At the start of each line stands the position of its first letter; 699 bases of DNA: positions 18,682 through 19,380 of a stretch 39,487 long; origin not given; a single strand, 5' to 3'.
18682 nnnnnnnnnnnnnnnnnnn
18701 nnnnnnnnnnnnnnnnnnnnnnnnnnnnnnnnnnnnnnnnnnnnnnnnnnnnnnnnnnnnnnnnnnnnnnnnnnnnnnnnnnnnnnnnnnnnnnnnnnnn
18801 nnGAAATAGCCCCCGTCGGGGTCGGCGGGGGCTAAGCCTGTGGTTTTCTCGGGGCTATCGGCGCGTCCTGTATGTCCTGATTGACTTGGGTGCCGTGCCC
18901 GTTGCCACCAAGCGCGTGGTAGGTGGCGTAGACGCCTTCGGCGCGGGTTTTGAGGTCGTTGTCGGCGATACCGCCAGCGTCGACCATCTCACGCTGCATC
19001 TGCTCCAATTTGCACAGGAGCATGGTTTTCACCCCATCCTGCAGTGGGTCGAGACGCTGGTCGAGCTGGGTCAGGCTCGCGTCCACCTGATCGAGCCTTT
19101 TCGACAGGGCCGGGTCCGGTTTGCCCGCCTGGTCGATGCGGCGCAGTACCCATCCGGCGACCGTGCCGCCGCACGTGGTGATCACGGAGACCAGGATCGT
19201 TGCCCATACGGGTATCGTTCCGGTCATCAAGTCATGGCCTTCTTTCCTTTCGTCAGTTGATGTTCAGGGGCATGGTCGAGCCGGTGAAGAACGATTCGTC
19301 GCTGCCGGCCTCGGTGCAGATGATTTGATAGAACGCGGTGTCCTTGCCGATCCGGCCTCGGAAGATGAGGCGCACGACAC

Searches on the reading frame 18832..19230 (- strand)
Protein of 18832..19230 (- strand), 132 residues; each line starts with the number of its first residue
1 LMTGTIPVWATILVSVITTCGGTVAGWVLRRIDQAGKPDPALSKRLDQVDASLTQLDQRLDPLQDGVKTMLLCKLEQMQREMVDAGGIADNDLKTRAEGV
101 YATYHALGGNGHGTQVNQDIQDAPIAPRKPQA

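Call 80: search_protein_families(library=phrogs, proteins=[window:18832-19230:-], max_evalue=0.001)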
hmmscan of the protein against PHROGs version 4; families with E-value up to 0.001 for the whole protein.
window:18832-19230:- (132 aa): 2 families
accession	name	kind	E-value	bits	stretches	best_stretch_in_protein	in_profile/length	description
phrog_4105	-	unknown function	7.9e-15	56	1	43-128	17-101/103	-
phrog_4257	-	unknown function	6e-05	24.3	1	42-125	51-133/138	-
